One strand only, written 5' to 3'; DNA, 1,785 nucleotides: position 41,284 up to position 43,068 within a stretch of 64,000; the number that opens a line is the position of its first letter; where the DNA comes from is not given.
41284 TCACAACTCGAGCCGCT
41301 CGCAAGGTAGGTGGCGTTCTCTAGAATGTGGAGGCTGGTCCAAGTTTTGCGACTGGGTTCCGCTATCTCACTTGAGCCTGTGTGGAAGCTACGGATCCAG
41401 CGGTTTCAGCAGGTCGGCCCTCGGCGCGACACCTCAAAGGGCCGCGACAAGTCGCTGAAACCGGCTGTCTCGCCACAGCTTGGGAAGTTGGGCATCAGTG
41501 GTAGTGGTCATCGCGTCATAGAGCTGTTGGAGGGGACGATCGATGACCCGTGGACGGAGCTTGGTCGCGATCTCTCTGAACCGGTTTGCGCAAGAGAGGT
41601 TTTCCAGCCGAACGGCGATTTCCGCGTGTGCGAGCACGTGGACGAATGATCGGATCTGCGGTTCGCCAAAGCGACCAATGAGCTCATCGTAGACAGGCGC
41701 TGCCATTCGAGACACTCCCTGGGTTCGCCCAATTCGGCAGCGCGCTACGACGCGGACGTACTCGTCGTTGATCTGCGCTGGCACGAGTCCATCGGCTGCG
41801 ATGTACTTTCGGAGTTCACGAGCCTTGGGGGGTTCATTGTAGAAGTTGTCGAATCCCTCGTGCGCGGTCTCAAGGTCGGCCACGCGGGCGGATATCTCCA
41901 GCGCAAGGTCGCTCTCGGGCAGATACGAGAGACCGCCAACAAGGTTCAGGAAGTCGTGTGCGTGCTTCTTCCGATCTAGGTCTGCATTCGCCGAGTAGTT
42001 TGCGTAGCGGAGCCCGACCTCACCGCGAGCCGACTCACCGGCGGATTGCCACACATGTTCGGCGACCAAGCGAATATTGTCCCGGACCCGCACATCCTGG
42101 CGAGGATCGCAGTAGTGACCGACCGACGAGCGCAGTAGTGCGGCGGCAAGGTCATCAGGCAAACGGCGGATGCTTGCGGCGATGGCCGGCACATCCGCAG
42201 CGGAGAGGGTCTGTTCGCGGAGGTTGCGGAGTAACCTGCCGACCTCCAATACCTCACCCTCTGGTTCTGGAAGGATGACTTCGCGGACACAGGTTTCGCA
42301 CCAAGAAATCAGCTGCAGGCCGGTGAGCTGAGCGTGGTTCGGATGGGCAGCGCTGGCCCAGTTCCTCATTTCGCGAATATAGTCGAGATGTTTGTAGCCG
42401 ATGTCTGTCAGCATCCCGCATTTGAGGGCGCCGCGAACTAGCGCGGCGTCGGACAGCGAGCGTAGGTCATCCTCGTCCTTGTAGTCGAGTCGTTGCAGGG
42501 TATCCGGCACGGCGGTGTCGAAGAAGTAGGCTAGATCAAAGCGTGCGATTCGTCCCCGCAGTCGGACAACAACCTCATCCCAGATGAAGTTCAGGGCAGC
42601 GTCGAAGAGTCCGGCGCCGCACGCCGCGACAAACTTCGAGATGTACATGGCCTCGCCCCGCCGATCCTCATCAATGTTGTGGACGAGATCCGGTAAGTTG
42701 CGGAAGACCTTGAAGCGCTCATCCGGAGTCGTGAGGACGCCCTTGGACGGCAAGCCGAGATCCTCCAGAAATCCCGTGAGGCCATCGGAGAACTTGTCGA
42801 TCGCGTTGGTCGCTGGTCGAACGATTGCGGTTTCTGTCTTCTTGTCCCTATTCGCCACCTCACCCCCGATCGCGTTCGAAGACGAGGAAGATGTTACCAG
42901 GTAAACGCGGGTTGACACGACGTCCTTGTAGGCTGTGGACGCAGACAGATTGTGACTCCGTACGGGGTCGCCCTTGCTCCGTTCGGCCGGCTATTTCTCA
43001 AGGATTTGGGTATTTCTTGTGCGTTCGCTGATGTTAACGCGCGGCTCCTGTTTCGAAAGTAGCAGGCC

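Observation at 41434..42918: Second orphan (494 aa) with an RN-x5-H motif, HEPN/Abi_C-like, opposite orientation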

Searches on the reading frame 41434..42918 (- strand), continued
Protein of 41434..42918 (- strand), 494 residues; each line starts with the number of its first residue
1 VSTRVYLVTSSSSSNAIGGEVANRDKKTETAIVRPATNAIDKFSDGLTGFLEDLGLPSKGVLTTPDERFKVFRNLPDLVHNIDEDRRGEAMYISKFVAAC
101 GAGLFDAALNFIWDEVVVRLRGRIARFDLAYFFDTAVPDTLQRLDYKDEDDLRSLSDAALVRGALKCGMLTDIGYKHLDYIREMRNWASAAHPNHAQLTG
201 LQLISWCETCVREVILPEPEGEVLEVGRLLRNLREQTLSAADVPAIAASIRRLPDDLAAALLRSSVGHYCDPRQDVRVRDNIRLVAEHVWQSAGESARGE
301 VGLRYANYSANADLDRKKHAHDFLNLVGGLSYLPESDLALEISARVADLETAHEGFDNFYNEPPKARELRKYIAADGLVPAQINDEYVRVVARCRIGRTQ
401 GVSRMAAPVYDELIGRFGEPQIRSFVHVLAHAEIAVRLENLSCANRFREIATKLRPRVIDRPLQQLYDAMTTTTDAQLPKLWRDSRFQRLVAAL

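Call 65: find_encoding_contigs(protein=P0011, flank=8000, max_places=2)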
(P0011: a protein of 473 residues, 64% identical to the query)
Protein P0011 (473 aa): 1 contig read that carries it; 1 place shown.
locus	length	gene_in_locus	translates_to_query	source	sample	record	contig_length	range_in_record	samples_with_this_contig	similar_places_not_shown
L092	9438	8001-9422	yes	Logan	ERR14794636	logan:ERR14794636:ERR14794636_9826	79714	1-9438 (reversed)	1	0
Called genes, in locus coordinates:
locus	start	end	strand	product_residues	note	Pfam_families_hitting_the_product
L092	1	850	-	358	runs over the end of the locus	PF25209:Phage_capsid_4 (weak), PF03864:Phage_cap_E (weak)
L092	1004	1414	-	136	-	-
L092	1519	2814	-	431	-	PF04586:Peptidase_S78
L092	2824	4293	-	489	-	PF06074:Portal_Mu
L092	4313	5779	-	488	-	-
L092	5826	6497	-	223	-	-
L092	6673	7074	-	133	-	-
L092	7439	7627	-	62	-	-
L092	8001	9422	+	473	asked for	-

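Call 94: search_protein_families(library=padloc, proteins=[window:41434-42858:-, P0058, P0116, L086:8007-9437:+], max_evalue=10)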
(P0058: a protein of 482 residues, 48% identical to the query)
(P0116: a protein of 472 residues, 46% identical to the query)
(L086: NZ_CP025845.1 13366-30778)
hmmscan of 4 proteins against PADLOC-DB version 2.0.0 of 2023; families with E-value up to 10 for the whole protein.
window:41434-42858:- (474 aa): 0 families

P0058 (482 aa): 0 families

P0116 (472 aa): 0 families

L086:8007-9437:+ (476 aa): 0 families

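Call 98: fold_search(model_id=the predicted structure, library=viral)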
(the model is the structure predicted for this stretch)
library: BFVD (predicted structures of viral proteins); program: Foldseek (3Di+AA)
matches with E <= 10: 213; with E <= 0.001: 0
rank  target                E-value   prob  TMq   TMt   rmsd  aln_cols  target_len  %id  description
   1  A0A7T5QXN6            9.4e-03  0.63  0.13  0.07  27.0       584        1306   11  Uncharacterized protein [Cronobacter phage A24]
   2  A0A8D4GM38            1.6e-01  0.21  0.13  0.11  20.8       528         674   13  (no name in the UniProt tables at hand)
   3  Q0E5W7                2.0e-01  0.13  0.11  0.09  23.9       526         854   13  Lysozyme [Pseudomonas phage LKA1]
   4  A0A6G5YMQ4            2.2e-01  0.10  0.10  0.06  30.4       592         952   11  (no name in the UniProt tables at hand)
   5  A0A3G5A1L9            3.1e-01  0.41  0.20  0.25  20.3       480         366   10  Tetratricopeptide repeat protein [Harvfovirus sp.]
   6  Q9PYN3                3.3e-01  0.16  0.15  0.09  22.3       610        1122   10  ORF163 [Xestia c-nigrum granulosis virus]
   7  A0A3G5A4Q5            3.5e-01  0.33  0.19  0.15  25.8       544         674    9  Uncharacterized protein [Homavirus sp.]
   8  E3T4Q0                3.8e-01  0.28  0.19  0.17  17.1       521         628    9  Uncharacterized protein [Cafeteria roenbergensis virus (strain BV-PW1)]
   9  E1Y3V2                4.3e-01  0.13  0.13  0.09  20.7       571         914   10  Putative internal virion protein [Pantoea phage LIMElight]
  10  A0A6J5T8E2            5.0e-01  0.14  0.14  0.10  28.7       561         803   12  Uncharacterized protein [uncultured Caudovirales phage]
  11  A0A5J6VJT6            5.2e-01  0.21  0.18  0.14  19.2       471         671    9  Uncharacterized protein (Fragment) [Megaviridae environmental sample]
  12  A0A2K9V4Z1            5.7e-01  0.11  0.13  0.08  30.0       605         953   10  Lysozyme [Erwinia phage vB_EamP-S2]
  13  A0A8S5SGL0            6.9e-01  0.06  0.09  0.10  31.3       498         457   11  Minor tail protein (Fragment) [Siphoviridae sp. ctzyE57]
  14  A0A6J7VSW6            8.8e-01  0.12  0.16  0.16  32.7       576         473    9  Uncharacterized protein [uncultured Caudovirales phage]
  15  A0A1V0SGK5            9.1e-01  0.41  0.19  0.28  20.9       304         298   10  Eukaryotic translation initiation factor 4G [Hokovirus HKV1]
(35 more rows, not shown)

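Call 102: find_encoding_contigs(protein=window:41434-42918:-, flank=10000, max_places=3)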
Protein window:41434-42918:- (494 aa): no gene with exactly this product is on record in the collection.

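Call 103: find_encoding_contigs(protein=P0001, flank=10000, max_places=3)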
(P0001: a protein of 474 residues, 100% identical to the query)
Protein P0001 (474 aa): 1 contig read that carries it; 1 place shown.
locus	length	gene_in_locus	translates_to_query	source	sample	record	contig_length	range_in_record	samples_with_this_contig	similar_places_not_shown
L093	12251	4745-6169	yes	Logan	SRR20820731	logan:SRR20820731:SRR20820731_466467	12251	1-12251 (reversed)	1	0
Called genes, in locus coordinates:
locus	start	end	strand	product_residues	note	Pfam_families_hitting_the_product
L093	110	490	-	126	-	-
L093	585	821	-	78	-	PF20008:DUF6429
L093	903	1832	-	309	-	PF08843:AbiEii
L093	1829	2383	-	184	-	PF13338:AbiEi_4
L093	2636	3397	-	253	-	-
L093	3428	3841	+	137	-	-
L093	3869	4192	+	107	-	-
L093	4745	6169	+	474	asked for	-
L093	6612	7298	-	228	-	PF01381:HTH_3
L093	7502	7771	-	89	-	-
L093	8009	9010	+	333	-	PF00756:Esterase, PF02230:Abhydrolase_2 (weak)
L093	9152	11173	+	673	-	PF14312:FG-GAP_2 (faint), PF01839:FG-GAP (weak), PF12256:TcdB_toxin_midN (faint), PF01839:FG-GAP (weak), PF13517:FG-GAP_3 (weak), PF01839:FG-GAP, PF13517:FG-GAP_3 (weak), PF01839:FG-GAP (weak)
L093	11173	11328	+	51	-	-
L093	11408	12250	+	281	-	?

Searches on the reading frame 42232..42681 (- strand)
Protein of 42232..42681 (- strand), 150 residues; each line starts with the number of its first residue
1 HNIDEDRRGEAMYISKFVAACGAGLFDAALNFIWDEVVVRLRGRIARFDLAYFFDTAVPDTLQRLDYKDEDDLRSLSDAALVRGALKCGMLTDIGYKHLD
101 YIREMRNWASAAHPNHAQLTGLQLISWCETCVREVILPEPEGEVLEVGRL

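Call 48: search_protein_families(library=pfam, alignment_id=A2, max_evalue=10)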
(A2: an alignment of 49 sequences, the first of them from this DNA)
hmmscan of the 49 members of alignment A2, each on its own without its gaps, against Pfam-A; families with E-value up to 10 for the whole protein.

A. member 1, seq(150 aa): 0 families

B. families by the number of members that match (of 49 scanned): 22 families
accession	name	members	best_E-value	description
PF16399.11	Aquarius_N_1st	4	0.0027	Intron-binding protein aquarius N-terminal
PF14355.11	Abi_C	4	0.041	Abortive infection C-terminus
PF13643.11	DUF4145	2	0.022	Domain of unknown function (DUF4145)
PF14297.12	Lin1244_N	1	0.00037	Lin1244/Lin1753-like, N-terminal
PF08757.17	CotH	1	0.0065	CotH kinase protein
PF04108.17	ATG17_like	1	0.021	Autophagy protein ATG17-like domain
PF11422.13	IBP39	1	0.023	Initiator binding protein 39 kDa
PF23226.1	Exo_endo_phos_PGAP2IP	1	0.025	PGAP2IP, C-terminal nuclease-like domain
PF14266.11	YceG_bac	1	0.025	YceG domain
PF25622.1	Phi29_MCP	1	0.029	Phi29-like phage major capsid protein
PF07862.16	Nif11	1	0.058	Nif11 domain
PF05856.17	ARPC4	1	0.06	ARP2/3 complex 20 kDa subunit (ARPC4)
PF11457.13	DUF3021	1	0.067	Protein of unknown function (DUF3021)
PF05965.19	FYRC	1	0.075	F/Y rich C-terminus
PF15729.11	CTSRT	1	0.081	Cation channel sperm-associated targeting subunit tau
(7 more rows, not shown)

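Call 50: search_protein_families(library=padloc, alignment_id=A2, max_evalue=10)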
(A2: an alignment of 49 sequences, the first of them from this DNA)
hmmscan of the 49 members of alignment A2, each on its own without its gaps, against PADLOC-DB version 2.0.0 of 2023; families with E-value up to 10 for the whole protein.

A. member 1, seq(150 aa): 0 families

B. families by the number of members that match (of 49 scanned): 12 families
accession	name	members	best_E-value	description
PDLC03943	RmrA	1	0.0025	-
PDLC01303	Cas7b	1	0.0054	CAS-I-B; effector_G7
PDLC04585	PDC-M33C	1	0.0058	-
PDLC00963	Cas7b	1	0.011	"CRISPR-associated protein Cas7/Csh2, subtype I-B/HMARI"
PDLC01379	Csn2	1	0.013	CAS-II-A; acquisition_associated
PDLC01153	HTH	1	0.016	HTH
PDLC03517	REase_II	1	0.017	Type II restriction enzyme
PDLC02945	RT_III-A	1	0.019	-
PDLC01179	Csn2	1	0.023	Csn2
PDLC01202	Cas8b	1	0.032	CAS-I-B; effector_LS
PDLC02120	Csn2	1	0.033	-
PDLC04786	PDC-S01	1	0.039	-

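Call 54: predict_structure(alignment_id=A2)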
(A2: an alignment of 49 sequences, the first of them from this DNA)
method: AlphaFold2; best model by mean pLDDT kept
length: 150 residues; sequences in the alignment: 49
mean_pLDDT: 89.4   pTM: 0.83
mean pLDDT of the five models: 89.4, 88.5, 88.4, 88.2, 87.3
residues with pLDDT >= 90: 115; 70-90: 16; 50-70: 19; < 50: 0
segments of 3 or more residues with pLDDT < 50: none
pLDDT, mean of each block of 10 residues (from residue 1): 78 94 95 97 94 96 96 97 96 97 92 68 96 89 56
secondary structure, 60 per line:
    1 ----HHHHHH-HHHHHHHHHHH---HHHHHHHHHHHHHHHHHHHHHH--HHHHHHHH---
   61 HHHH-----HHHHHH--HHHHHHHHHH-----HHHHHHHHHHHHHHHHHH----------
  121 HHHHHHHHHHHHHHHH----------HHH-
elements in order: H5-10 H12-22 H26-47 H50-57 H61-64 H70-75 H78-87 H93-110 H121-136
